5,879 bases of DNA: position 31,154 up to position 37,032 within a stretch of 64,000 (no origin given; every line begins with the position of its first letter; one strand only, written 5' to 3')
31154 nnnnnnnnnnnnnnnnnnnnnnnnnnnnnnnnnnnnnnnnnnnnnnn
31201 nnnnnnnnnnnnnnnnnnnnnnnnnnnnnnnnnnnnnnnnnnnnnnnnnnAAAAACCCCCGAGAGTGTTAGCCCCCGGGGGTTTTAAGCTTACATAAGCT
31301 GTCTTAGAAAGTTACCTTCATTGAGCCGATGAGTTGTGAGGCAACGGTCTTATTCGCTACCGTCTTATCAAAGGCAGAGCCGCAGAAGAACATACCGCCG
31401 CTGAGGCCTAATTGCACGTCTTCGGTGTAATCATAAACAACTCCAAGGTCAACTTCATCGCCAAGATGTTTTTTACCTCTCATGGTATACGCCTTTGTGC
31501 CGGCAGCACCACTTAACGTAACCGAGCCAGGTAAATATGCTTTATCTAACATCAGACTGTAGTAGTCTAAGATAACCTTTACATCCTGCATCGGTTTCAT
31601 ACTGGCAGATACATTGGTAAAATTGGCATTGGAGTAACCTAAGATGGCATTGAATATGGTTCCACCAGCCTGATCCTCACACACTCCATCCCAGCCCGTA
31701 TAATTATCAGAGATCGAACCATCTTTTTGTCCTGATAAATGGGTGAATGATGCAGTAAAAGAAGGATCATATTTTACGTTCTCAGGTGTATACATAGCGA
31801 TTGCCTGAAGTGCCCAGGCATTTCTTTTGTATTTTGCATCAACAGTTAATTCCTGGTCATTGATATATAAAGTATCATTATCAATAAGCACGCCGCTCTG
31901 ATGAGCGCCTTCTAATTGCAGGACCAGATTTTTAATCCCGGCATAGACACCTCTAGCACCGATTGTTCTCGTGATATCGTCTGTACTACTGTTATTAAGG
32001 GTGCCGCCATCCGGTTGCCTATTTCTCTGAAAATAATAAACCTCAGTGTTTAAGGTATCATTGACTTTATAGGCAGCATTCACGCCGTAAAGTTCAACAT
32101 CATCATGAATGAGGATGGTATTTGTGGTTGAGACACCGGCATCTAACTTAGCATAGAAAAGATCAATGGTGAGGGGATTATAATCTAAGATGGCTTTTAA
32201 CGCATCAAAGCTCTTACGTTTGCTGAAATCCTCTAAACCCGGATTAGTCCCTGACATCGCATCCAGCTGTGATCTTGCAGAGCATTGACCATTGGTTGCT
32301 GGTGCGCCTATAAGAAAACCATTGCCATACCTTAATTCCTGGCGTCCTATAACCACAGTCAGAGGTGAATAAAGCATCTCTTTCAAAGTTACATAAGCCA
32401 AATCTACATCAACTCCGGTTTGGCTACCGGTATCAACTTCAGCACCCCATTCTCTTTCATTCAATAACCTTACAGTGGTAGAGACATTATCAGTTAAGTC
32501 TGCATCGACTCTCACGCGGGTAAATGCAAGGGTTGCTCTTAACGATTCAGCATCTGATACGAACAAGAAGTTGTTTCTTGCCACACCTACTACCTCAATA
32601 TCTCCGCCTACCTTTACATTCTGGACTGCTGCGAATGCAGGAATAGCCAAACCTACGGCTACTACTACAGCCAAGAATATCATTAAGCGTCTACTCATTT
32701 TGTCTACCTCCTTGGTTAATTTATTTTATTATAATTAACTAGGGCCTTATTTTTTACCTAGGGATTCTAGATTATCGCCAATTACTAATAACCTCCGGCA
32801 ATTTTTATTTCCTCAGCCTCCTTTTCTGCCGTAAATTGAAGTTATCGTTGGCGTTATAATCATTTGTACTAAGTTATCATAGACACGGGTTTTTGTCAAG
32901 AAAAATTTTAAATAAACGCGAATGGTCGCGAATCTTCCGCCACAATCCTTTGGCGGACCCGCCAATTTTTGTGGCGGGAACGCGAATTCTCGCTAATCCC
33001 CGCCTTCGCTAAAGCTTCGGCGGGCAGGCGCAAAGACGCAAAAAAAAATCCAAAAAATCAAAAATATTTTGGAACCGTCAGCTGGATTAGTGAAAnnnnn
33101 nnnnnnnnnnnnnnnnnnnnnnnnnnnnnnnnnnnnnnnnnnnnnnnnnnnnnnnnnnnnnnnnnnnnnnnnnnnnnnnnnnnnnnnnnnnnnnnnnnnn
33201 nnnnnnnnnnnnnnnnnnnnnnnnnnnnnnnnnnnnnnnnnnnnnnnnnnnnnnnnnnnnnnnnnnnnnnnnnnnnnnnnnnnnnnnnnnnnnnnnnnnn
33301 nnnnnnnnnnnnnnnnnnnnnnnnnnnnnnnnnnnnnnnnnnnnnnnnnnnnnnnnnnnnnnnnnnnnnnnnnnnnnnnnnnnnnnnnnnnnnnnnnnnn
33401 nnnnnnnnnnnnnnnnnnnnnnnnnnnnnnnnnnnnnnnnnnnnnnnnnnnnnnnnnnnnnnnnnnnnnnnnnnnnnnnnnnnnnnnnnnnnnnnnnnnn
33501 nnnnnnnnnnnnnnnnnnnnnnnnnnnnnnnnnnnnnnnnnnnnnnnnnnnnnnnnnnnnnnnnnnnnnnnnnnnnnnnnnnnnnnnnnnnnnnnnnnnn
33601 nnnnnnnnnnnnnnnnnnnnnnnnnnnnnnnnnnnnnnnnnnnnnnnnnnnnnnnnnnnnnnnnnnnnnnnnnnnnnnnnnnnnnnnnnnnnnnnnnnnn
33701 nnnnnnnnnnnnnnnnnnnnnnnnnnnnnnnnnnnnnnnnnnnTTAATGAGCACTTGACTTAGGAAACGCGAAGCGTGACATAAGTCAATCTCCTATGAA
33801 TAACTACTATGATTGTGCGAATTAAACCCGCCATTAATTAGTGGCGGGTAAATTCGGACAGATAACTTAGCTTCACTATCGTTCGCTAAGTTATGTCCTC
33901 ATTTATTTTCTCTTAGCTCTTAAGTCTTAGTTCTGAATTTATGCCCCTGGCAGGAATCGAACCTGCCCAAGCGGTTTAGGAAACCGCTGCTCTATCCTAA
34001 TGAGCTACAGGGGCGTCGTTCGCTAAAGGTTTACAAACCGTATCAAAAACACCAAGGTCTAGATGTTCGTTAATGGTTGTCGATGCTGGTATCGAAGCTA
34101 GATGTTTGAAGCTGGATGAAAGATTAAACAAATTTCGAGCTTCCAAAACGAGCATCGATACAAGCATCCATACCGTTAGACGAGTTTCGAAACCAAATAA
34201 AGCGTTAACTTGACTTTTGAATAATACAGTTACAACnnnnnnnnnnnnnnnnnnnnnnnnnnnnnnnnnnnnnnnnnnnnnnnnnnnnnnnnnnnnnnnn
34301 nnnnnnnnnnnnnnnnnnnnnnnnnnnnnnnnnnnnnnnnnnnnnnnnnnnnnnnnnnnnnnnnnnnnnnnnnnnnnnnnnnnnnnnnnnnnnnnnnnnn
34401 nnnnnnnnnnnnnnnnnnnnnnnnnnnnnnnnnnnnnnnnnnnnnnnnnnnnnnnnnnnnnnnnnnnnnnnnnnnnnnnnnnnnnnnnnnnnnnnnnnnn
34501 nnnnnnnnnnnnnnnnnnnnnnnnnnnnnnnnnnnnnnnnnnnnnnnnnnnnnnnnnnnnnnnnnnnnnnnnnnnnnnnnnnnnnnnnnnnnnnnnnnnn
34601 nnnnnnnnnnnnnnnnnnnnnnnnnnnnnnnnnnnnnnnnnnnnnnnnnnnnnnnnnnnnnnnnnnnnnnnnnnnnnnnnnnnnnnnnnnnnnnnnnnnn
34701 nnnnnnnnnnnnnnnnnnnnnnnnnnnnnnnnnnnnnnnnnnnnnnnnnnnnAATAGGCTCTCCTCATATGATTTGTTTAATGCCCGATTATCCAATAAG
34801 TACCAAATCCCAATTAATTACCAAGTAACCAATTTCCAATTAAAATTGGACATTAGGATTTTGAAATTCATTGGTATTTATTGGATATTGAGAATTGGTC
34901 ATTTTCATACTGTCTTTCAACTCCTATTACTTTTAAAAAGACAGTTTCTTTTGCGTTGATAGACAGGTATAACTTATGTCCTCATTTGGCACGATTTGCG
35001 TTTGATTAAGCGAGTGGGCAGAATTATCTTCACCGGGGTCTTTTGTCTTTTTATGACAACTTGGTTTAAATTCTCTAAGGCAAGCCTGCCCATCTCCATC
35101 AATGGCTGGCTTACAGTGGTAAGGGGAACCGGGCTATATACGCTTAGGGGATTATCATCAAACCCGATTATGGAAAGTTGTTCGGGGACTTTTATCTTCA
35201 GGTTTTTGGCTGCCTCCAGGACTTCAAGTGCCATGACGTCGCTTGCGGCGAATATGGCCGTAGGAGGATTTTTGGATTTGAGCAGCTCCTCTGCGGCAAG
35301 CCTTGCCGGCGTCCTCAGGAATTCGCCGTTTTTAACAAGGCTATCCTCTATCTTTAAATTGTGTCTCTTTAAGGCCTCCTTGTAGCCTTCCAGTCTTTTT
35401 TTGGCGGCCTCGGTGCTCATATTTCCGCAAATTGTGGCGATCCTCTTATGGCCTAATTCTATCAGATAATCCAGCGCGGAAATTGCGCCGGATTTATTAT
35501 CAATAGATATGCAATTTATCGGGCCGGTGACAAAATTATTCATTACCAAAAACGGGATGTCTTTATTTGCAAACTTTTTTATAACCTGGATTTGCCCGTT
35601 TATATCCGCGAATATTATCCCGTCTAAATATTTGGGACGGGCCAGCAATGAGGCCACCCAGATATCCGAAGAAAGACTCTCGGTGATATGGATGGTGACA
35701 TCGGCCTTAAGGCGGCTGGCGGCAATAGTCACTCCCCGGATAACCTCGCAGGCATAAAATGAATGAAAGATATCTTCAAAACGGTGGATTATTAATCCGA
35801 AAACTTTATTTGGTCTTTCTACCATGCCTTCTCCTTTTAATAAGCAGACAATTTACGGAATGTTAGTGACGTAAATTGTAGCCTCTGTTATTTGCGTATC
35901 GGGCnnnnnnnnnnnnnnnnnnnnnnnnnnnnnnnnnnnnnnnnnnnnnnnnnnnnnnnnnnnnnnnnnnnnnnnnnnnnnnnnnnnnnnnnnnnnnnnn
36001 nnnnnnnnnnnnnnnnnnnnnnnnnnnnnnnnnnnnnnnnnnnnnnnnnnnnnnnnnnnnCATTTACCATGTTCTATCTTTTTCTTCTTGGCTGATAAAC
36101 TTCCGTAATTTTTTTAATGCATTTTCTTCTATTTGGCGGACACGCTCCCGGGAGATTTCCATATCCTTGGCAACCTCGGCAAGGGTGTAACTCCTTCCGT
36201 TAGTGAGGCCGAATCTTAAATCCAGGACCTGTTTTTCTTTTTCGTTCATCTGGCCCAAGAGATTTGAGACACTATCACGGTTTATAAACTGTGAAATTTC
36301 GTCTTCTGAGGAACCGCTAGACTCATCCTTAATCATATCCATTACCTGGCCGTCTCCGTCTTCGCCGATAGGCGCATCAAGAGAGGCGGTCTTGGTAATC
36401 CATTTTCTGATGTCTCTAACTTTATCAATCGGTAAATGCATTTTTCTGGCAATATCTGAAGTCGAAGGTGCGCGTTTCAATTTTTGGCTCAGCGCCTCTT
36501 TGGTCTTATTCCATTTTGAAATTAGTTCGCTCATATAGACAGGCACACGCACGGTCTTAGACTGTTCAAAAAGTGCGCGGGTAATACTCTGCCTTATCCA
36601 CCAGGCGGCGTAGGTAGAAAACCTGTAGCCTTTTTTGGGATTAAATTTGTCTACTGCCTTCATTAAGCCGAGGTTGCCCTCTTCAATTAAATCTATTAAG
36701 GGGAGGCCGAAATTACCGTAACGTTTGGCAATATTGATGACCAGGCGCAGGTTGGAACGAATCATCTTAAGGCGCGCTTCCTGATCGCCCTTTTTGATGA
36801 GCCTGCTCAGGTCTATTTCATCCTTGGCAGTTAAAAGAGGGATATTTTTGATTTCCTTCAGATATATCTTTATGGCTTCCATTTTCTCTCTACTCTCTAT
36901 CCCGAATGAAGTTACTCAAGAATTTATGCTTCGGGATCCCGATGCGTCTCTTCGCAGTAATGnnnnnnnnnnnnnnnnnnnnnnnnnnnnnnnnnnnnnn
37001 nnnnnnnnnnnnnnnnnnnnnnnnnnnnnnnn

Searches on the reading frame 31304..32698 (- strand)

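Call 63: search_protein_families(library=pfam, proteins=[window:31304-32698:-], max_evalue=0.00001)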
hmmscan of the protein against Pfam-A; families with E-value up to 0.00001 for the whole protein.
window:31304-32698:- (464 aa): 1 family
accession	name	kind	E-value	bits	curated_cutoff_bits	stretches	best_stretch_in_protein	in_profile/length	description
PF13372.12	Alginate_exp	-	4.4e-18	65.7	25.2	1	49-447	25-385/395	Alginate export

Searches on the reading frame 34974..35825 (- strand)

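Call 64: search_protein_families(library=pfam, proteins=[window:34974-35825:-], max_evalue=0.00001)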
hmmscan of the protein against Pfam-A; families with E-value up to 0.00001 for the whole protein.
window:34974-35825:- (283 aa): 3 families
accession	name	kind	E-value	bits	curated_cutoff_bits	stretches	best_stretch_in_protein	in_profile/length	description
PF13377.12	Peripla_BP_3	-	7.6e-38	130.6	26.5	1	119-279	2-167/167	Periplasmic binding protein-like domain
PF00532.27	Peripla_BP_1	-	2.4e-22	80.2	22.2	1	21-276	13-280/281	Periplasmic binding proteins and sugar binding domain of LacI family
PF13407.12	Peripla_BP_4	-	2.2e-14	54.1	35.1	1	68-256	57-253/258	Periplasmic binding protein domain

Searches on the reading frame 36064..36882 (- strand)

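Call 8: search_protein_families(library=pfam, proteins=[window:36064-36882:-])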
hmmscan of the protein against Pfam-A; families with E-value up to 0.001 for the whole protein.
window:36064-36882:- (272 aa): 4 families
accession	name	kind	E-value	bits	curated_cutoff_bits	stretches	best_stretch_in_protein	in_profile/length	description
PF04539.22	Sigma70_r3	-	1.3e-21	77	25.3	1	119-194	1-76/78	Sigma-70 region 3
PF04542.20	Sigma70_r2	-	1.1e-19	70.4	24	1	40-109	1-70/71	Sigma-70 region 2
PF04545.22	Sigma70_r4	-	7.5e-19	67.4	24.1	1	208-261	1-50/50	Sigma-70, region 4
PF00140.25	Sigma70_r1_2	-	1.6e-12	47.6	22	1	3-35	2-34/34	Sigma-70 factor, region 1.2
